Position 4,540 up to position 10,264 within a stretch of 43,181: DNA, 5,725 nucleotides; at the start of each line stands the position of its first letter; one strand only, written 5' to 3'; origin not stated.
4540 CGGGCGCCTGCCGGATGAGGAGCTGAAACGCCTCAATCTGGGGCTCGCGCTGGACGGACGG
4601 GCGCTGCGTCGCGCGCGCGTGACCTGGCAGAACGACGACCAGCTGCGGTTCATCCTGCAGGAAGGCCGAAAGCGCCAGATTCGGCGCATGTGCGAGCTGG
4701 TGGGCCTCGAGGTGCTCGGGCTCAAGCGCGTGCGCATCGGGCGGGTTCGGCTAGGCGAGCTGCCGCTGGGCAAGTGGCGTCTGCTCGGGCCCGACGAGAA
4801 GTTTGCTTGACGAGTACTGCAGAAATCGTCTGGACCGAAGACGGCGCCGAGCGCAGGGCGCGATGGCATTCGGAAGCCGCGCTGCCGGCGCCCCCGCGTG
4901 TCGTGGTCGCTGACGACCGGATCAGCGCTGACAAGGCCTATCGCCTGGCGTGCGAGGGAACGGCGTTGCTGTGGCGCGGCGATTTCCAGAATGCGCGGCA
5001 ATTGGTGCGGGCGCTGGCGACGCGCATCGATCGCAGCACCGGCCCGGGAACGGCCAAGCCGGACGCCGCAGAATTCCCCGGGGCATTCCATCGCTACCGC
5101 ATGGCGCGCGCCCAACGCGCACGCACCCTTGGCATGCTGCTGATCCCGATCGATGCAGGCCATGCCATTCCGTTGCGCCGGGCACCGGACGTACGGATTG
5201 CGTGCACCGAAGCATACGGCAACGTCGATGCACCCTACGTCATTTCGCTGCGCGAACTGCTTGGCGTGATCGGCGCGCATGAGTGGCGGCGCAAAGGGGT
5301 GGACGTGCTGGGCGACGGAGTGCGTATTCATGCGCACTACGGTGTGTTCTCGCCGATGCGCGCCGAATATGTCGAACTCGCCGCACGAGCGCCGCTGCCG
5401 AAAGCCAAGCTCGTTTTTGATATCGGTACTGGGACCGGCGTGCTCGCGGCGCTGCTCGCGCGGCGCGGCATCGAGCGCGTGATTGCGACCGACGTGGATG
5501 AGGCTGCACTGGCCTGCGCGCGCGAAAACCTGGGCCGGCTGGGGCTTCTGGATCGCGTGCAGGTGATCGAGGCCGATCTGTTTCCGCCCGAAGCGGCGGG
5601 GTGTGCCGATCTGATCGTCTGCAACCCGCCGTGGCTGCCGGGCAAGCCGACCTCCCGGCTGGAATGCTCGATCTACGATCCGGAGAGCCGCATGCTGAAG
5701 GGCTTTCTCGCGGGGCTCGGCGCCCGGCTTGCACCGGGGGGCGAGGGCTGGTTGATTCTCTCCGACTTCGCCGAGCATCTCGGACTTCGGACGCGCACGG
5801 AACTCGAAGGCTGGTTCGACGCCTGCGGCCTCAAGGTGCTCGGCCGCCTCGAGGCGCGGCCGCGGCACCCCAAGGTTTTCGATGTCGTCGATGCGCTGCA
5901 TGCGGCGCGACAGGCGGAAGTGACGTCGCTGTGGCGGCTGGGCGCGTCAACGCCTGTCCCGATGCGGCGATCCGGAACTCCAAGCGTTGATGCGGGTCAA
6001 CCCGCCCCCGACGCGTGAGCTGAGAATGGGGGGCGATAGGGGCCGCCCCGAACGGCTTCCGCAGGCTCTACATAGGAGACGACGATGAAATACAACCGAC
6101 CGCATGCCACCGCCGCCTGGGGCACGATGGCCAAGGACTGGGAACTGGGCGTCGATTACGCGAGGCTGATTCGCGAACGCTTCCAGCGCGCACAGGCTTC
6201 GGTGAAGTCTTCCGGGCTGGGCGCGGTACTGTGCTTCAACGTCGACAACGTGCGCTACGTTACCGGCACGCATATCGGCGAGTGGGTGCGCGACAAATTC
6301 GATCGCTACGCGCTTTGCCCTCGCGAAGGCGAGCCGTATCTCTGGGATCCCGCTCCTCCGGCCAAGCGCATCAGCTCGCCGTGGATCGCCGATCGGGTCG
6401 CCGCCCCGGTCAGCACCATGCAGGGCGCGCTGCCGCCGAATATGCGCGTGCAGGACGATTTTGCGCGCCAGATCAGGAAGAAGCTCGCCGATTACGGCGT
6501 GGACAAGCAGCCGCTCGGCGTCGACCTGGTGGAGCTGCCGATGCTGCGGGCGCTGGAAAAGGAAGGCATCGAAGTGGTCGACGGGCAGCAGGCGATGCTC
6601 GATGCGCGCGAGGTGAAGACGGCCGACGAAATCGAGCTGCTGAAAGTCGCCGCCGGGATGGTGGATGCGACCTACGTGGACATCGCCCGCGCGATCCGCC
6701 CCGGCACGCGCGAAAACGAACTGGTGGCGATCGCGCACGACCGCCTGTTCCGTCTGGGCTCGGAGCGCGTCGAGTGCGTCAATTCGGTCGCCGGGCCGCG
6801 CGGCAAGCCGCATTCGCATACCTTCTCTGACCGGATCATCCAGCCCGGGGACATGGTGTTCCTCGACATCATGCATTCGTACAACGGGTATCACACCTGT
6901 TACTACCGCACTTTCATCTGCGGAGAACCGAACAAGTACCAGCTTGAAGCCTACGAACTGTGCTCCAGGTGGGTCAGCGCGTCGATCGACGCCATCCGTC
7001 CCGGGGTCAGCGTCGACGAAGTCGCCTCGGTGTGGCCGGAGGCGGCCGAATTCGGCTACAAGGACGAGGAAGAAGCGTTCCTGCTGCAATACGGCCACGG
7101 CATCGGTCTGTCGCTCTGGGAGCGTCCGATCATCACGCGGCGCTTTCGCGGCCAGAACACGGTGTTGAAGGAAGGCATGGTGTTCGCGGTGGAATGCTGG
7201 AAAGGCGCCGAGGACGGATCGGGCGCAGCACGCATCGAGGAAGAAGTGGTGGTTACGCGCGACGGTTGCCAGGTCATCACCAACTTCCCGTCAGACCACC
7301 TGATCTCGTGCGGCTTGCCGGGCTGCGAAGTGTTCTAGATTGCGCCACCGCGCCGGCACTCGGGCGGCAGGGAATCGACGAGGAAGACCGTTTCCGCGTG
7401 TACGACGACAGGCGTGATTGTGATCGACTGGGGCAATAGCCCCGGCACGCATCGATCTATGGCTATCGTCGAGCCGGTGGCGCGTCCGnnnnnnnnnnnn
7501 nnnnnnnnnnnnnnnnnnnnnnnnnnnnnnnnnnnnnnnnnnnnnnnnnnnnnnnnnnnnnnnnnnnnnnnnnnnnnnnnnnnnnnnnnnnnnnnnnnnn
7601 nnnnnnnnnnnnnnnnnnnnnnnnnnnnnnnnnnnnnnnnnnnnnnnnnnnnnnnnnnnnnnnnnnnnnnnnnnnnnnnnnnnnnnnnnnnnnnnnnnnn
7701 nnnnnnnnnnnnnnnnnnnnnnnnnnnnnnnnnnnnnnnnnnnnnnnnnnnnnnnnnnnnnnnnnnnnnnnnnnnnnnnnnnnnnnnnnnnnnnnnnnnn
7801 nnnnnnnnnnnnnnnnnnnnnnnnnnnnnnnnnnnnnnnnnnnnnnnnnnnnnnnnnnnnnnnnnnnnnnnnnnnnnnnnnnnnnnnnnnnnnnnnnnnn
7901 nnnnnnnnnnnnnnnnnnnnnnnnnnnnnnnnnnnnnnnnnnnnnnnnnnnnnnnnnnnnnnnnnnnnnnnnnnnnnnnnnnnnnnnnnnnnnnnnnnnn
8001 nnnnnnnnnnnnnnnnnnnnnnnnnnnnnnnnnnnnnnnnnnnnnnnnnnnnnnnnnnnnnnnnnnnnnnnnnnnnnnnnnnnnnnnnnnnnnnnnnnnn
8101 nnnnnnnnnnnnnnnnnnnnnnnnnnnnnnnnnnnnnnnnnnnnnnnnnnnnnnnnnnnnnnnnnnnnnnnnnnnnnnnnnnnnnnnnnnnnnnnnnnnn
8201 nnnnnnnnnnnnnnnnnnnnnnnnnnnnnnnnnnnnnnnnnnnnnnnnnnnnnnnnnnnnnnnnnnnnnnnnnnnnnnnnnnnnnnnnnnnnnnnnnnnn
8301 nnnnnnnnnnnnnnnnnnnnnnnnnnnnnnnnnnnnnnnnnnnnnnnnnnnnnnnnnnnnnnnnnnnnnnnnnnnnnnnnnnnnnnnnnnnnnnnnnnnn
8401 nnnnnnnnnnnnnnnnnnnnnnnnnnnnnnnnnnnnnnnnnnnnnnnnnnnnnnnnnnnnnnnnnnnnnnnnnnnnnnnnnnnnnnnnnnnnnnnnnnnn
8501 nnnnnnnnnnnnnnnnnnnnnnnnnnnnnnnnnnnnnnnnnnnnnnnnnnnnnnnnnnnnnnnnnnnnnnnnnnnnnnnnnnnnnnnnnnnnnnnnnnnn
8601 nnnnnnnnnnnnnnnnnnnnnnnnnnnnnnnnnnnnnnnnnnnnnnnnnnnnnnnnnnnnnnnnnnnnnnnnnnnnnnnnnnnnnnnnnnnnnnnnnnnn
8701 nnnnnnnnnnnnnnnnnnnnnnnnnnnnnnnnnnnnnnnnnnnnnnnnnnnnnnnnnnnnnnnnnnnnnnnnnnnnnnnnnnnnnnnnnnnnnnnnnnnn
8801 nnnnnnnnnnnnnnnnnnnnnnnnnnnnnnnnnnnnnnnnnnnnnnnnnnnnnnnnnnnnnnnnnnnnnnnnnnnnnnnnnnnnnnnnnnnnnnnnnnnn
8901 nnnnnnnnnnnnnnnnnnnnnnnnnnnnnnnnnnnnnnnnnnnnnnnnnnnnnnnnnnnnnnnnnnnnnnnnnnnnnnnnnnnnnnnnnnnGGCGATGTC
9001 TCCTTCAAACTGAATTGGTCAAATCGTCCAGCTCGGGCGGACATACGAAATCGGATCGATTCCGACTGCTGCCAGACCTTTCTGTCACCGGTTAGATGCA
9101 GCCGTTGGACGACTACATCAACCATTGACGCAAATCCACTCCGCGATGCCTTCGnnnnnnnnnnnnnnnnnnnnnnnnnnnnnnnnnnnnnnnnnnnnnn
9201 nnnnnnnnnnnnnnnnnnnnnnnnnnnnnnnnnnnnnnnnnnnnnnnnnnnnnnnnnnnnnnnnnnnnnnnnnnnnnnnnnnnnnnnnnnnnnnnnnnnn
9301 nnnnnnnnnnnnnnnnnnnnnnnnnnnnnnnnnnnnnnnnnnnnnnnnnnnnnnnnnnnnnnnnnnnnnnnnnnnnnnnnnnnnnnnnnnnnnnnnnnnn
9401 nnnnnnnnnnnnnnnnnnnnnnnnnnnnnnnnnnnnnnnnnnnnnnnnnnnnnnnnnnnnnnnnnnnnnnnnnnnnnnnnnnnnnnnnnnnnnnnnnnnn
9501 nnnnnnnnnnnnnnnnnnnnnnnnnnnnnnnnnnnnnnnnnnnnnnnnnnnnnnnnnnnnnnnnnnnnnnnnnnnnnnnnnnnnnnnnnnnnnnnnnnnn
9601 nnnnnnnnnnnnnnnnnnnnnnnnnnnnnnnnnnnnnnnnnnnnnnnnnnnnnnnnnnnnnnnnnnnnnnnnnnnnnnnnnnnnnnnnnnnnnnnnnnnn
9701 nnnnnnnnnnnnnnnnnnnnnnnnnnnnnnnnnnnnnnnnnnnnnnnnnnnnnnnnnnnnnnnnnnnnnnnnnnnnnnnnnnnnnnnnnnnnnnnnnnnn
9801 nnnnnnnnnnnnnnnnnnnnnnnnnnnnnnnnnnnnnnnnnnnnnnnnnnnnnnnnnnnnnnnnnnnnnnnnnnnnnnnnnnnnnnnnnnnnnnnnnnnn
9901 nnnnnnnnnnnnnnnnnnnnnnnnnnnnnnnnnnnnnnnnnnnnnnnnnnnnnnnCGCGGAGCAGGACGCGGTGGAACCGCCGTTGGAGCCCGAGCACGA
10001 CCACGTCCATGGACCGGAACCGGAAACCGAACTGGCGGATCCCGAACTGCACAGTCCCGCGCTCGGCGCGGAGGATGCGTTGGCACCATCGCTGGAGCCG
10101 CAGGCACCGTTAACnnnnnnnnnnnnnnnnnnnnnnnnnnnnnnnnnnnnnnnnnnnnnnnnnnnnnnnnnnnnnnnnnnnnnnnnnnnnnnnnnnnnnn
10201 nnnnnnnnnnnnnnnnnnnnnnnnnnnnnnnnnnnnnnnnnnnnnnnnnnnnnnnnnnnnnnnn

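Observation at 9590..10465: Secreted protein built from 59-aa cysteine-rich tandem repeats (177-bp DNA repeats)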

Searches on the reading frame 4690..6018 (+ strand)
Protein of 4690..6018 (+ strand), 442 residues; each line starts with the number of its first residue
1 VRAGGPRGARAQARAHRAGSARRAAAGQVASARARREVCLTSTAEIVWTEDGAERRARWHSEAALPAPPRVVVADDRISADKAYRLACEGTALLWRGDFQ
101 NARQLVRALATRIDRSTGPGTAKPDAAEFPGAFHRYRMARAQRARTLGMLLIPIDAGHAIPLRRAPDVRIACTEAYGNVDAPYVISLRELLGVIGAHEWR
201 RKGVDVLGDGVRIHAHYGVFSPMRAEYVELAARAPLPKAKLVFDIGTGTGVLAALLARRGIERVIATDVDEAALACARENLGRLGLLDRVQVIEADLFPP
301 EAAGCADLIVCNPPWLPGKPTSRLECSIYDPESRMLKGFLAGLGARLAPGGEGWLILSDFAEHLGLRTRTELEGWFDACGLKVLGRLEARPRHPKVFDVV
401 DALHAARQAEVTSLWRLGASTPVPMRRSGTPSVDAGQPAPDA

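Call 22: search_protein_families(library=pfam, proteins=[window:4690-6018:+], max_evalue=0.001)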
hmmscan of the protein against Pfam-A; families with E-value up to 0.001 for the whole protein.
window:4690-6018:+ (442 aa): 9 families
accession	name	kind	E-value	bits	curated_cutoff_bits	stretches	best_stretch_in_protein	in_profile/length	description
PF05175.20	MTS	-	5e-14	52.7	23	1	212-322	3-115/170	Methyltransferase small domain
PF13649.12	Methyltransf_25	-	4.9e-10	40.4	27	1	242-312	1-71/97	Methyltransferase domain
PF06325.19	PrmA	-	6.6e-10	39.4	22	1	239-312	162-233/296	Ribosomal protein L11 methyltransferase (PrmA)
PF08241.18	Methyltransf_11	-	4.3e-08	34.1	21.2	1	244-312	2-67/95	Methyltransferase domain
PF13847.12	Methyltransf_31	-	1.6e-06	28.3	27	1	239-312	4-81/145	Methyltransferase domain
PF01170.24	UPF0020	-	3.7e-06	27.2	22.3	1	263-317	78-133/197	RMKL-like, methyltransferase domain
PF12847.13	Methyltransf_18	-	7.5e-06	26.5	27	1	236-310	12-87/151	Methyltransferase domain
PF13489.12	Methyltransf_23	-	7.6e-06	26.2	27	0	228-312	10-88/164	Methyltransferase domain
PF08242.18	Methyltransf_12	-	2.1e-05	25.6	30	1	244-312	2-72/98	Methyltransferase domain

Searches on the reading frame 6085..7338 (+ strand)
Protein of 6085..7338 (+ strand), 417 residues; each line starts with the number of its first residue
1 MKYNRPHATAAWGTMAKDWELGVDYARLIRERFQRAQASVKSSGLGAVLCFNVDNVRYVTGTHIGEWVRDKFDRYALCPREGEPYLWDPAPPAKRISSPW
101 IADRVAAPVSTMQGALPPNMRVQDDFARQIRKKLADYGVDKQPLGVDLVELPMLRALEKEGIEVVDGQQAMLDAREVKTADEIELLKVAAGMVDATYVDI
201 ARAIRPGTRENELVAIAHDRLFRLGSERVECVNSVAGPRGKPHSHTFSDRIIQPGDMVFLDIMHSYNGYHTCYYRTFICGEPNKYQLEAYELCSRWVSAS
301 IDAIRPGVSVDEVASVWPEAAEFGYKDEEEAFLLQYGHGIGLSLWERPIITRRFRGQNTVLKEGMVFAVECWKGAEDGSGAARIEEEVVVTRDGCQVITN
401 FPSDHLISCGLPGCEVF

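Call 22: search_protein_families(library=pfam, proteins=[window:6085-7338:+], max_evalue=0.001)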
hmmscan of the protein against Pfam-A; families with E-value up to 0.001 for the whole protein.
window:6085-7338:+ (417 aa): 2 families
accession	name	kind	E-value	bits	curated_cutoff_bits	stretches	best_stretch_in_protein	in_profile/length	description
PF00557.29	Peptidase_M24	-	5.5e-41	141.1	23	1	184-391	1-207/208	Metallopeptidase family M24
PF01321.24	Creatinase_N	-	0.00061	20.8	22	0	32-176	1-127/128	Creatinase/Prolidase N-terminal domain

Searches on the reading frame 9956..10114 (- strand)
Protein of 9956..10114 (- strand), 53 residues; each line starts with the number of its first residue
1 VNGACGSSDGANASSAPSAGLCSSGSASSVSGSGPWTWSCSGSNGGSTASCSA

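Call 25: predict_structure(alignment_id=A1)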
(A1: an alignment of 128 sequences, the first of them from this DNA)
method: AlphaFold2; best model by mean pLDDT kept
length: 53 residues; sequences in the alignment: 128
mean_pLDDT: 96.3   pTM: 0.76
mean pLDDT of the five models: 96.3, 96.1, 94.5, 94.4, 94.1
residues with pLDDT >= 90: 51; 70-90: 2; 50-70: 0; < 50: 0
segments of 3 or more residues with pLDDT < 50: none
pLDDT, mean of each block of 10 residues (from residue 1): 97 95 98 94 98 97
secondary structure, 60 per line:
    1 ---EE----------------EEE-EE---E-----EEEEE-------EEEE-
elements in order: E22-24 E37-41 E49-52
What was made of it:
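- Fold: the single unit has pLDDT 96.3 and pTM 0.76 and is all-beta (call 25). W36, W38 and C40 alternate on one strand and so share one face with a disulfide cysteine, which suggests a mini-core rather than an exposed platform (inference from call 25).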

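Call 41: fold_search(model_id=the predicted structure, library=pdb)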
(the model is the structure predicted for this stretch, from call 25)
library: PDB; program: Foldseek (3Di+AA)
matches with E <= 10: 5; with E <= 0.001: 0
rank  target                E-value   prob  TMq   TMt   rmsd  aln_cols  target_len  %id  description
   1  9m9e_D                5.8e+00  0.08  0.35  0.02   3.9        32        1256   12  Structural Basis of Pausing During Transcription Initiation in Mycobacterium tuberculosis (released 2026-01-14)
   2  9kev_D                7.8e+00  0.08  0.38  0.02   3.6        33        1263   12  Cryo-EM structure of Mycobacterium tuberculosis transcription activation complex with six PhoP molecules (composite ma (released 2025-03-05)
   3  8r3m_D                8.8e+00  0.05  0.34  0.02   3.6        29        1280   14  Mycobacterium smegnatis RNA polymerase transcription initiation complex with SigmaA, RbpA, HelD N-terminal, CO and PCh (released 2024-10-02)
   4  2r45_A                9.9e+00  0.09  0.41  0.05   1.8        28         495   25  Crystal structure of Escherichia coli Glycerol-3-phosphate Dehydrogenase in complex with 2-phospho-d-glyceric acid (released 2008-04-15)
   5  6yys_D                9.9e+00  0.08  0.40  0.02   2.0        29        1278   14  Structure of Mycobacterium smegmatis HelD protein in complex with RNA polymerase core - State II, primary channel enga (released 2020-11-04)

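Call 42: search_protein_families(library=pfam, alignment_id=A1, max_evalue=1)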
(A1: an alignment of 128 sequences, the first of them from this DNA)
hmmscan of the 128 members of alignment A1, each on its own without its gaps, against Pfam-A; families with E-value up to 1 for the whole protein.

A. member 1, seq(53 aa): 0 families

B. families by the number of members that match (of 128 scanned): 5 families
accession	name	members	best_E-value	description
PF13548.11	DUF4126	1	0.049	Domain of unknown function (DUF4126)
PF25270.1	Khk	1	0.12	Prokaryotic ketohexokinase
PF23634.1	PH_CERLI1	1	0.17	CERLI1-like PH domain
PF02522.19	Antibiotic_NAT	1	0.23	Aminoglycoside 3-N-acetyltransferase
PF10371.14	EKR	1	0.24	Domain of unknown function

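Call 43: search_protein_families(library=ncbifam, alignment_id=A1, max_evalue=1)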
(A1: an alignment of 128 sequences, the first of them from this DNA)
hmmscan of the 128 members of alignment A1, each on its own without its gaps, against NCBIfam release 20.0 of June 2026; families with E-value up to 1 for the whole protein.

A. member 1, seq(53 aa): 0 families

B. families by the number of members that match (of 128 scanned): 4 families
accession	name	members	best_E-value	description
NF005111.0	PRK06545.2-3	1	0.028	prephenate dehydrogenase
NF008179.0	PRK10927.1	1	0.042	cell division protein FtsN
NF007187.0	PRK09615.1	1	0.046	gamma-glutamyltransferase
NF005108.0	PRK06545.1-6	1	0.11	prephenate dehydrogenase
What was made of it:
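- None of 128 diverse units gives a consistent Pfam or NCBIfam hit at E <= 1 (calls 42, 43).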

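Call 44: search_solved_structures(query=A1, max_evalue=10)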
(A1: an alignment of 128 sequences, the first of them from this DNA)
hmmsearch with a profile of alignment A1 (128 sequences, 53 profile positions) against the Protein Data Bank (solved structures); distinct sequences matched with E-value up to 10: 1.
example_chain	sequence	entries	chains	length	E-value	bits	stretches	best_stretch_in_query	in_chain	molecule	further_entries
4pcg_A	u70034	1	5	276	1.5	12.1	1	24-43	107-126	VP1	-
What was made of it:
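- The profile against PDB sequences gives nothing (call 44).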

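Call 45: search_protein_representatives(alignment_id=A1)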
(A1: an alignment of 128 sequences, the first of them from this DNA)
Query: 128 sequences, 53 profile positions. Proteins with E-value up to 0.001 (for the whole library): 5633; up to 1e-10: 3349; up to 1e-30: 872. The best 150 are listed.
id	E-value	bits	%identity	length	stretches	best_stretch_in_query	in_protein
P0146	0.0e+00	1241.1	-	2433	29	1-53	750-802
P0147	0.0e+00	1061.7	-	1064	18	1-53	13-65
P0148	1.6e-297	975.9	-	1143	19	1-53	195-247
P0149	3.3e-253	834.0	-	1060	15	2-53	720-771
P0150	5.5e-239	788.5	-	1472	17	2-53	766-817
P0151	1.3e-226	748.8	-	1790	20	1-53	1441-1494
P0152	1.3e-200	665.6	-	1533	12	2-53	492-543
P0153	5.7e-185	615.5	-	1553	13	2-52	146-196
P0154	7.5e-183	608.7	-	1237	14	1-53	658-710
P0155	2.5e-181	603.8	-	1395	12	2-53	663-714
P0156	8.6e-181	602.1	-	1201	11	2-53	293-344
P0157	1.0e-178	595.5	-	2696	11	2-53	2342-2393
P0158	1.4e-177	591.8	-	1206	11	1-53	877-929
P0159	3.6e-176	587.3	-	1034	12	2-53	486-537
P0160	6.6e-176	586.5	-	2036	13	1-52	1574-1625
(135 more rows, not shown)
